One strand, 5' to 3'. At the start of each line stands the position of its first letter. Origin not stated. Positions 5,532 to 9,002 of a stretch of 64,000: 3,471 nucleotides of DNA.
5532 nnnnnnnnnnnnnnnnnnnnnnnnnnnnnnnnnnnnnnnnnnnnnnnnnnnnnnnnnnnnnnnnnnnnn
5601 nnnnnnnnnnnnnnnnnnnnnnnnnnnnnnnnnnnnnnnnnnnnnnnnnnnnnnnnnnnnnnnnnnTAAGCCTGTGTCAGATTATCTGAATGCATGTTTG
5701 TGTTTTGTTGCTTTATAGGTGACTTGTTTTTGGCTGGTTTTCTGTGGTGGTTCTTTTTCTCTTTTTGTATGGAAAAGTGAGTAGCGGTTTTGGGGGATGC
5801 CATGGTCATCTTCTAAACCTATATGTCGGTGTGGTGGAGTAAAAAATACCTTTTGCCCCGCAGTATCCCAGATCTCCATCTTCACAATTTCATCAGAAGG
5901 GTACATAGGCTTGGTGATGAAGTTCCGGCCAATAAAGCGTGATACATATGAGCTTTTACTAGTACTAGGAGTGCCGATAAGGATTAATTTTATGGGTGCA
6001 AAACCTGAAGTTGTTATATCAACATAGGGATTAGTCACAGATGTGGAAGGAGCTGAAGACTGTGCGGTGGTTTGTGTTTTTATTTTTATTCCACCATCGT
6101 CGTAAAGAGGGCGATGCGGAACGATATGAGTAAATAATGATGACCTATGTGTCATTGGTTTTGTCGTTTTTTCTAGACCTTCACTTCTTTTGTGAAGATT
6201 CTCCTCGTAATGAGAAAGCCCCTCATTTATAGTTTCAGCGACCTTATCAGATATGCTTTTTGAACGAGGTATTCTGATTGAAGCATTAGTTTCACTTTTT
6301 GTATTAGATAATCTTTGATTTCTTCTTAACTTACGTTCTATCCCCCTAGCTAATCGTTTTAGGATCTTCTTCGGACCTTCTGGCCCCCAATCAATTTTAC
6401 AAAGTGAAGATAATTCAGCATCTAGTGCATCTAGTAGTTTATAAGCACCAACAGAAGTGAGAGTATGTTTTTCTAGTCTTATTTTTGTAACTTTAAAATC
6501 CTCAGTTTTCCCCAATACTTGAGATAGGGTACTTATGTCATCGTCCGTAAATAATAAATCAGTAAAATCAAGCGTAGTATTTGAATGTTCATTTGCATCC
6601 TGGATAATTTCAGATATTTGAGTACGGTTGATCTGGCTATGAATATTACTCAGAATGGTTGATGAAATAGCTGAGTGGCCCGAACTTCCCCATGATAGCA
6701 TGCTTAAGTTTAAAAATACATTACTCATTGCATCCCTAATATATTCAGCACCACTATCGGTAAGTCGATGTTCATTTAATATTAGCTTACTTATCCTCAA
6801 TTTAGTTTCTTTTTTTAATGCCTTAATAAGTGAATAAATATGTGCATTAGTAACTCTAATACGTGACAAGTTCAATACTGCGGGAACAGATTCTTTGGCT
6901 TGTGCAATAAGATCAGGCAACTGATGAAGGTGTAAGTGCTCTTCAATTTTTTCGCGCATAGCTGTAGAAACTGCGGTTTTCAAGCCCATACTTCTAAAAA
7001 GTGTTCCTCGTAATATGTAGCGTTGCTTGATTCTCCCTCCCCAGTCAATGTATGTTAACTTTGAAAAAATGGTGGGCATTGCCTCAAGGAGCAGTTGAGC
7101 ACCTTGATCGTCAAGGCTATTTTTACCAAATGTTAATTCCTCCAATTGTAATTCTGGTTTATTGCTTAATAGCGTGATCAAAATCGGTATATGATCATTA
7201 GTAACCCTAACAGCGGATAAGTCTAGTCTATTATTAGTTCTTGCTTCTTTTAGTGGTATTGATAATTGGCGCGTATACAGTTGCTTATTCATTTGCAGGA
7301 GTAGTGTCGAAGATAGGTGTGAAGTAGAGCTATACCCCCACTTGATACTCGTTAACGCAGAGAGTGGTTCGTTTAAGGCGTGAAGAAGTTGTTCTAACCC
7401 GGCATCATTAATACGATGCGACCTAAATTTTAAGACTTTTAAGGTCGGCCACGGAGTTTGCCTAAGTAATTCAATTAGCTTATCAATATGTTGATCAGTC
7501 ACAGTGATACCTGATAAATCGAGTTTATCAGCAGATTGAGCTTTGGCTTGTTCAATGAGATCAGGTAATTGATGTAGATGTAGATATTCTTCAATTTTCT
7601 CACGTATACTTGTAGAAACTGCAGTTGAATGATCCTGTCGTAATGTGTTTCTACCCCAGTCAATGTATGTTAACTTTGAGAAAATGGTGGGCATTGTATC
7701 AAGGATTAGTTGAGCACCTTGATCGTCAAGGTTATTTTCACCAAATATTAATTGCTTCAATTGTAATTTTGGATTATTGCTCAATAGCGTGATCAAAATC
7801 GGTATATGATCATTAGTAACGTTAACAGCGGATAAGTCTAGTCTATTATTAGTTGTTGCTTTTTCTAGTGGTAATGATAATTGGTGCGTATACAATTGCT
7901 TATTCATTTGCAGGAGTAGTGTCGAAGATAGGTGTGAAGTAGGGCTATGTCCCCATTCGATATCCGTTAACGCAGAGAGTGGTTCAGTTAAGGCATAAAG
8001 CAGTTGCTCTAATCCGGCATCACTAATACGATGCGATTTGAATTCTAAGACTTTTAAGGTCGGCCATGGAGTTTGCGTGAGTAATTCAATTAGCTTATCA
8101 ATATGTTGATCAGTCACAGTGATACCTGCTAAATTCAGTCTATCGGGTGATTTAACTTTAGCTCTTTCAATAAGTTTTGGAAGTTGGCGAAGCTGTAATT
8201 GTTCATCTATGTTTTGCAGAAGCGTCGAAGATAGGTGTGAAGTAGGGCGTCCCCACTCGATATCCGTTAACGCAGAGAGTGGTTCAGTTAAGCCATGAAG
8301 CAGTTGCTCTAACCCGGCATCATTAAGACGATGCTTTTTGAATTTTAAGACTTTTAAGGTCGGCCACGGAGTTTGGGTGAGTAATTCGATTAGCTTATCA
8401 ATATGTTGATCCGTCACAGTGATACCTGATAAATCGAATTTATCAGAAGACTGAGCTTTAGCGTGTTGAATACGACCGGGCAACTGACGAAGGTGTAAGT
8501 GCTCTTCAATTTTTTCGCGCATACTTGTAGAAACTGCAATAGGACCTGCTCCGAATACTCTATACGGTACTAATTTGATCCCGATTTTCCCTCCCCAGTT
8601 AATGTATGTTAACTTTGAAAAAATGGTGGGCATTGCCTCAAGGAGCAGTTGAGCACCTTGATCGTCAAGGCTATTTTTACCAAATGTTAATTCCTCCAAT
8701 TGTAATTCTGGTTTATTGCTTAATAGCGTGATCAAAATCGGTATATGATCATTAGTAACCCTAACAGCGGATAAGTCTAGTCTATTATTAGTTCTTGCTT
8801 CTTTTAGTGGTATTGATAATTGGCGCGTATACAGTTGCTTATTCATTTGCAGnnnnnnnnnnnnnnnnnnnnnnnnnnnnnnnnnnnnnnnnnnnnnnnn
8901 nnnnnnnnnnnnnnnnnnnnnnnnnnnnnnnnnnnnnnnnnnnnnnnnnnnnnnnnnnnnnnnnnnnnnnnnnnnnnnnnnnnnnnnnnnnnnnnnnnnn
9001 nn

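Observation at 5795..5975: Degenerate Rab-like pseudo-GTPase fragment fused to the C-terminus of the giant protein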

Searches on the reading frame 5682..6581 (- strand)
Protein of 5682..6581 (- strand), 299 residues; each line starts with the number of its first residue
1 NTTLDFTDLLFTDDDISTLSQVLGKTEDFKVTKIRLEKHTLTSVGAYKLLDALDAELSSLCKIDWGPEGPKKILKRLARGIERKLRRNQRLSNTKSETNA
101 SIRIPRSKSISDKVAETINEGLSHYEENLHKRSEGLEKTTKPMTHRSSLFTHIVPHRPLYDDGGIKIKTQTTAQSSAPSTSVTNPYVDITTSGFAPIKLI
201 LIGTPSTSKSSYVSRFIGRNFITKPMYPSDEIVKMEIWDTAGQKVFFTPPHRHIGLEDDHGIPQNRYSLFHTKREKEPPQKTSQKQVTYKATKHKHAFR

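Call 9: find_homologous_proteins(query=window:5682-6581:-, max_evalue=0.001)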
Query window:5682-6581:-: 878 candidates shared short words with the query, none scored E <= 0.001.

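Call 18: find_related_loci(query=window:5682-6449:-, collection=genome_contigs, flank=10000)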
Query window:5682-6449:- (255 aa) in genome_contigs; peptide patterns used: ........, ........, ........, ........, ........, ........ (x = any residue, [..] = any of these).
81 stretches matched a pattern, but none encodes a relative of the query by tblastn (E <= 1e-3).

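Call 33: find_related_loci(query=window:5682-6449:-, collection=metagenome_contigs, flank=10000)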
Query window:5682-6449:- (255 aa) in metagenome_contigs; peptide patterns used: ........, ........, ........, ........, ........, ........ (x = any residue, [..] = any of these).
109 stretches matched a pattern, but none encodes a relative of the query by tblastn (E <= 1e-3).

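Call 41: search_protein_families(library=padloc, proteins=[window:5682-6449:-], max_evalue=0.01)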
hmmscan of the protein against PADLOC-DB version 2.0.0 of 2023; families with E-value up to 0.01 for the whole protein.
window:5682-6449:- (255 aa): 0 families

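Call 48: find_related_loci(query=window:5682-6449:-, collection=viral_contigs, flank=5000)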
Query window:5682-6449:- (255 aa) in viral_contigs; peptide patterns used: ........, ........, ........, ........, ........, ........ (x = any residue, [..] = any of these).
12 stretches matched a pattern, but none encodes a relative of the query by tblastn (E <= 1e-3).

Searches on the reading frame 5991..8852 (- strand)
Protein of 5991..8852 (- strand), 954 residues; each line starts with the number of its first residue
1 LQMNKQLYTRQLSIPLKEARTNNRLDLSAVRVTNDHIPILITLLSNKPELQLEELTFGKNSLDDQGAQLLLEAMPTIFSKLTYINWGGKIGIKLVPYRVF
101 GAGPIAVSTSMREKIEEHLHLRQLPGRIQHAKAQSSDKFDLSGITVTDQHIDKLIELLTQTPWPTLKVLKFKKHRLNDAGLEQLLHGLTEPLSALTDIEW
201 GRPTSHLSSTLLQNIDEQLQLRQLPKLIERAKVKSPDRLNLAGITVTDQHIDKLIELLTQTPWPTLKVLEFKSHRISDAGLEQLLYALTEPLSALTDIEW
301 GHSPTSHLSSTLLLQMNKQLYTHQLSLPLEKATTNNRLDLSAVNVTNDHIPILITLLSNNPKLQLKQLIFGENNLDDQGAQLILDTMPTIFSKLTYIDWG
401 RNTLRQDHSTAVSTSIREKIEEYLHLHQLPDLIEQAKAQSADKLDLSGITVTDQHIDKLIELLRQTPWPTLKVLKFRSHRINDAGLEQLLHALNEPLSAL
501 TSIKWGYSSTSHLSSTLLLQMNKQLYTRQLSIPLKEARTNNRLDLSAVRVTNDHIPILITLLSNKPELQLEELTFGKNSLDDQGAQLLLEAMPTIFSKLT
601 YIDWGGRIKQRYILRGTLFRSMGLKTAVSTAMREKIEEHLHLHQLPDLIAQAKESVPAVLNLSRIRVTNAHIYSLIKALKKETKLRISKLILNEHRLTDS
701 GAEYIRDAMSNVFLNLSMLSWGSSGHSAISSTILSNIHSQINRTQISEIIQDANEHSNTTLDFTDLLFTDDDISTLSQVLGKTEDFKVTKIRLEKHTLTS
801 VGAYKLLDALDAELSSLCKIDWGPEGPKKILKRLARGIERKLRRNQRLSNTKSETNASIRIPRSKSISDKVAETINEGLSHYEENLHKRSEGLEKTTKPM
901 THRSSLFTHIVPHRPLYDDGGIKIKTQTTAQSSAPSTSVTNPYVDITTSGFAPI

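Call 49: find_related_loci(query=window:5991-8852:-, collection=metagenome_contigs, flank=10000)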
Query window:5991-8852:- (954 aa) in metagenome_contigs; peptide patterns used: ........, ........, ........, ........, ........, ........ (x = any residue, [..] = any of these).
134 stretches matched a pattern, but none encodes a relative of the query by tblastn (E <= 1e-3).
